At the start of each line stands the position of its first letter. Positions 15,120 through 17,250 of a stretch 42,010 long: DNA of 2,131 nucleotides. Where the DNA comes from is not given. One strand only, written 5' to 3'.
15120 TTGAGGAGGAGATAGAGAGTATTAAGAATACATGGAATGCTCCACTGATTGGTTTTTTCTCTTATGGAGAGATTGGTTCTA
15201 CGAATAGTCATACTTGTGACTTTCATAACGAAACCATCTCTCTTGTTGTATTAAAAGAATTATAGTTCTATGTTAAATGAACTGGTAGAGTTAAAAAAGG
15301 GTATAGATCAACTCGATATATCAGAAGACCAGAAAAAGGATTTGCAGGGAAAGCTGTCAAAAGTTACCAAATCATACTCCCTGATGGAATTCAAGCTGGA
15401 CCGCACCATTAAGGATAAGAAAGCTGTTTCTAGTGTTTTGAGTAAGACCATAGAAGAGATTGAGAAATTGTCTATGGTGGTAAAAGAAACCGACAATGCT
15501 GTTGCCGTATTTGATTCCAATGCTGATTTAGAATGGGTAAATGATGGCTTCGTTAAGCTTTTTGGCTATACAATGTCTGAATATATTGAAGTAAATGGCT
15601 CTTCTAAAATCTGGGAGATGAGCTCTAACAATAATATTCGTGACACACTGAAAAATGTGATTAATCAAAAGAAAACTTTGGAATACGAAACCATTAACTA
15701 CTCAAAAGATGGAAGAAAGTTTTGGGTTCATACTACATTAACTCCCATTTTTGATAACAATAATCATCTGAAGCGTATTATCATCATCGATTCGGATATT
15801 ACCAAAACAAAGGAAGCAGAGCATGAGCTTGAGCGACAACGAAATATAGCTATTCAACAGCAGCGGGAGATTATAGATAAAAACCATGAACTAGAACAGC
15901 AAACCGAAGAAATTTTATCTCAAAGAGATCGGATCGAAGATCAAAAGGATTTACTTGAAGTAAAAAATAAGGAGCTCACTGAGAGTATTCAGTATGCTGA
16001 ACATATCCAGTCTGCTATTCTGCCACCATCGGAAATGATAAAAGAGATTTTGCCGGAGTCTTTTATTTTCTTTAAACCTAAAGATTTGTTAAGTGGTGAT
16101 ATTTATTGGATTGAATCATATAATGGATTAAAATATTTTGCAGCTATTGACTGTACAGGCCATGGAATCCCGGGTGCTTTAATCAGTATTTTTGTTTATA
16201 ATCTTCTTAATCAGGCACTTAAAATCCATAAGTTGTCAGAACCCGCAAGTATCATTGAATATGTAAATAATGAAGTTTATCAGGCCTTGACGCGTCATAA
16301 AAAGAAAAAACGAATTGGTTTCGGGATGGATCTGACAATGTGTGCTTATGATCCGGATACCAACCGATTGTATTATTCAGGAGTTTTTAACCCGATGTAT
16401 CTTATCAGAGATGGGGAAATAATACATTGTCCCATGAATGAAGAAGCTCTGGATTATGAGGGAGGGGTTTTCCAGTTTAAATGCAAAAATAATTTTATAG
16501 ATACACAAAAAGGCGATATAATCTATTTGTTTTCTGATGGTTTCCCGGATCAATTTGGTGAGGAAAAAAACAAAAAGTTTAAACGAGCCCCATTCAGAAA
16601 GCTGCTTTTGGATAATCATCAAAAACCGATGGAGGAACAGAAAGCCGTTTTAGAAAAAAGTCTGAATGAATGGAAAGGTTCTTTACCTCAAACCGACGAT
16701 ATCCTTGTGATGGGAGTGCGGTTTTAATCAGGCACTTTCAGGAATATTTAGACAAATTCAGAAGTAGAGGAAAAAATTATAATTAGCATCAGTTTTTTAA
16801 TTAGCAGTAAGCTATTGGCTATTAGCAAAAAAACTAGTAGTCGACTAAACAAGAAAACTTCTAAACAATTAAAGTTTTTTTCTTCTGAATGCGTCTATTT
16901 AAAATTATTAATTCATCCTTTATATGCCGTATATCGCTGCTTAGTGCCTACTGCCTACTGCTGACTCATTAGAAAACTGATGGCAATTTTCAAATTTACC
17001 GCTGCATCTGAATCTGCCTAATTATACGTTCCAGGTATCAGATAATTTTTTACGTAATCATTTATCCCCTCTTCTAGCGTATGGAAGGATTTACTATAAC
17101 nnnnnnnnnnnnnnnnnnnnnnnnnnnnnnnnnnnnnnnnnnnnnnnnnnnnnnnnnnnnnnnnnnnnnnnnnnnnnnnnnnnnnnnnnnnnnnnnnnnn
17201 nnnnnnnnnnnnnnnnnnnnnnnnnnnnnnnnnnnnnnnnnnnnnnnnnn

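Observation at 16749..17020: Dispersed, modular, MITE-like palindromic element family found only at gene 3' ends (best complete copy)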

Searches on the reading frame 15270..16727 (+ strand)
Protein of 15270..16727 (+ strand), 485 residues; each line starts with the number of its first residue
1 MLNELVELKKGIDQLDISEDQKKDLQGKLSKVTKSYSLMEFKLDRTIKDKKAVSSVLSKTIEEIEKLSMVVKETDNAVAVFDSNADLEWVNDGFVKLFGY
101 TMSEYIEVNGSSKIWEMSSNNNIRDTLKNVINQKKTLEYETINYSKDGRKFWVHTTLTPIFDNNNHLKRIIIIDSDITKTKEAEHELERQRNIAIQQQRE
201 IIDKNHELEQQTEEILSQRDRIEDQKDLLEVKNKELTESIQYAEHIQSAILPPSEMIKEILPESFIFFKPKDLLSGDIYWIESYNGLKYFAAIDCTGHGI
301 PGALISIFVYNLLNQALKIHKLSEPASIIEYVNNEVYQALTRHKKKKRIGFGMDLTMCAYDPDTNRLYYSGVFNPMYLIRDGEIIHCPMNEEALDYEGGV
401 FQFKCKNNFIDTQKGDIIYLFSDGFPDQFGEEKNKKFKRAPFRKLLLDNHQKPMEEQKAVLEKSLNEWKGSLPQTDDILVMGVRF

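Call 12: search_protein_families(library=pfam, proteins=[window:15270-16727:+])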
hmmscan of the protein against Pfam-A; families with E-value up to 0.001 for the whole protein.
window:15270-16727:+ (485 aa): 6 families
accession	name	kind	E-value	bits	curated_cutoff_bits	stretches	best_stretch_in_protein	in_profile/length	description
PF07228.17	SpoIIE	-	7e-17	62.4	25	1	291-484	8-190/192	Stage II sporulation protein E (SpoIIE)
PF13426.13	PAS_9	-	3e-15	56.8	27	1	79-178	5-102/103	PAS domain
PF08447.18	PAS_3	-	2e-07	31.6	25.6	1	90-171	4-86/89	PAS fold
PF08448.16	PAS_4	-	2.4e-06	28.2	23.1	1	75-181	5-109/110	PAS fold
PF00989.32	PAS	-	2.3e-05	24.8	22.6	1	71-171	7-107/113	PAS fold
PF13188.13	PAS_8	-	0.0005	20.3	21.8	0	66-104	2-40/65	PAS domain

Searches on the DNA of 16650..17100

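Call 54: search_rna_families(source=window, start=16650, end=17100, threshold=evalue, max_evalue=1)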
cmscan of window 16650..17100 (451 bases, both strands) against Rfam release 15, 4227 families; matches with E-value up to 1: 0.
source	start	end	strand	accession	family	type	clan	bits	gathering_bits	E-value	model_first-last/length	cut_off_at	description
